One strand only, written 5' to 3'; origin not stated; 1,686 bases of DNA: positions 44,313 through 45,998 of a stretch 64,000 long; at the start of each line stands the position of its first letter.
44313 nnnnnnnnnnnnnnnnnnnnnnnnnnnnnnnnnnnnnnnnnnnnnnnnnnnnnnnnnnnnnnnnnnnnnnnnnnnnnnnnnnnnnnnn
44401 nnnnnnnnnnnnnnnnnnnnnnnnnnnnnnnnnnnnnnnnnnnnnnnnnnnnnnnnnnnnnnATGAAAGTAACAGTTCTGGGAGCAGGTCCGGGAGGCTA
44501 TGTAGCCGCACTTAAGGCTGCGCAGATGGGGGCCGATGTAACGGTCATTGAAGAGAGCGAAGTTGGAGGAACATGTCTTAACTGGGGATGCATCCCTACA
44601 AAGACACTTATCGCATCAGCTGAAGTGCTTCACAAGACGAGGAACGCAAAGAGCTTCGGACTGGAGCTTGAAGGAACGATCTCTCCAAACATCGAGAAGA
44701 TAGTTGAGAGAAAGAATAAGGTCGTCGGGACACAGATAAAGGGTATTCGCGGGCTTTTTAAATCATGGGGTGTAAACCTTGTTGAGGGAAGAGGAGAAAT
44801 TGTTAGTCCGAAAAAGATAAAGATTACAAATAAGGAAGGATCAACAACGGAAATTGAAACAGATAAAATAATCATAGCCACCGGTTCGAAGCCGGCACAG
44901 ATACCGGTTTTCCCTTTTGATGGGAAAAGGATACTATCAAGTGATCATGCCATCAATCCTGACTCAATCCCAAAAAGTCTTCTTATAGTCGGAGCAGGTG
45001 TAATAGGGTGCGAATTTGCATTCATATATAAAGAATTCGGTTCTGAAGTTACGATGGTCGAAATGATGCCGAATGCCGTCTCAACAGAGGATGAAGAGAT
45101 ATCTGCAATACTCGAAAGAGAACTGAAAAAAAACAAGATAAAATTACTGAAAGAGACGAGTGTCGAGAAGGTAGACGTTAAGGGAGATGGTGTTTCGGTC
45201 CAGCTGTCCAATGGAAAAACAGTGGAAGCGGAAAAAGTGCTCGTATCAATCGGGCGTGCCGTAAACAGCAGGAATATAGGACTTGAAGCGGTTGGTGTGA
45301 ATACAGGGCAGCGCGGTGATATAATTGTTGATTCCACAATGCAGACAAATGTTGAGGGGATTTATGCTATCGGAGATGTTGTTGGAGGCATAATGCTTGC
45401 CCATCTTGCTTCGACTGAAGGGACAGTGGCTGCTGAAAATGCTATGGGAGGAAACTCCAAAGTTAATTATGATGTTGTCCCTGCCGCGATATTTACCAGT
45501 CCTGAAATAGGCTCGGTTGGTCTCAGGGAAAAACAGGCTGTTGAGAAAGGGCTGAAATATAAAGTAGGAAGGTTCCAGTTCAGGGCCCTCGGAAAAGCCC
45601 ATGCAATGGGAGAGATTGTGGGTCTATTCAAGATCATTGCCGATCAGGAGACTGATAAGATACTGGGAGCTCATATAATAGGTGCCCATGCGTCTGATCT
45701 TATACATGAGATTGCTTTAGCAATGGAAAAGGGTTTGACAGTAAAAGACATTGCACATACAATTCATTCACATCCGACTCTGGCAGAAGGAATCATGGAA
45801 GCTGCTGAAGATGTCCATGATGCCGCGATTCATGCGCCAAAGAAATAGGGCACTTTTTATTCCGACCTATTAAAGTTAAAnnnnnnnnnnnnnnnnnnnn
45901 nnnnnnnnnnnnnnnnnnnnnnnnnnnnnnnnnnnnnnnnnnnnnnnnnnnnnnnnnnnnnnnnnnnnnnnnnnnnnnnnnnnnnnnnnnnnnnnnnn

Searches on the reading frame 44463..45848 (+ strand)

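Call 30: search_protein_families(library=pfam, proteins=[window:44463-45848:+])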
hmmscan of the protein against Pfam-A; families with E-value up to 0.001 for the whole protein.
window:44463-45848:+ (461 aa): 14 families
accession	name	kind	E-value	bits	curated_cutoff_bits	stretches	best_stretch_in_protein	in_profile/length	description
PF07992.20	Pyr_redox_2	-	1.6e-72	244.9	26.1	1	1-320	1-291/291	Pyridine nucleotide-disulphide oxidoreductase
PF02852.28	Pyr_redox_dim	-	6.4e-40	136.2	25.3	1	339-448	1-110/110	Pyridine nucleotide-disulphide oxidoreductase, dimerisation domain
PF00070.33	Pyr_redox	-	9.3e-24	84.2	22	1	173-250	2-81/82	Pyridine nucleotide-disulphide oxidoreductase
PF13738.12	Pyr_redox_3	-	1.2e-17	64.5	30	1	5-304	2-305/305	Pyridine nucleotide-disulphide oxidoreductase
PF03486.20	HI0933_like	-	2.2e-09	37.6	50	1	208-309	106-194/244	HI0933-like protein Rossmann domain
PF13450.12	NAD_binding_8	-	1.1e-07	32.5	21.9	1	5-40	1-37/68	NAD(P)-binding Rossmann-like domain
PF01262.27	AlaDh_PNT_C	-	1.1e-07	31.9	23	0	2-32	30-60/214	Alanine dehydrogenase/PNT, C-terminal domain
PF01134.28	GIDA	-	1.6e-07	31.2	22.1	1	2-66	1-63/391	Glucose inhibited division protein A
PF12831.13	FAD_oxidored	-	2.6e-07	30.8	27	1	3-37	2-37/416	FAD dependent oxidoreductase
PF02737.24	3HCDH_N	-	7.9e-07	29.6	22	1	175-232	4-62/180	3-hydroxyacyl-CoA dehydrogenase, NAD binding domain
PF03721.20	UDPG_MGDP_dh_N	-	2.4e-06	27.7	27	0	174-224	4-54/187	UDP-glucose/GDP-mannose dehydrogenase family, NAD binding domain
PF01266.30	DAO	-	4.1e-06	27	27.9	0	2-37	1-38/353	FAD dependent oxidoreductase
PF00890.30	FAD_binding_2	-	6.9e-05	22.6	20.4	1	3-39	2-38/414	FAD binding domain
PF02826.25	2-Hacid_dh_C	-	0.00019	21.3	25.1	0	171-212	37-79/178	D-isomer specific 2-hydroxyacid dehydrogenase, NAD binding domain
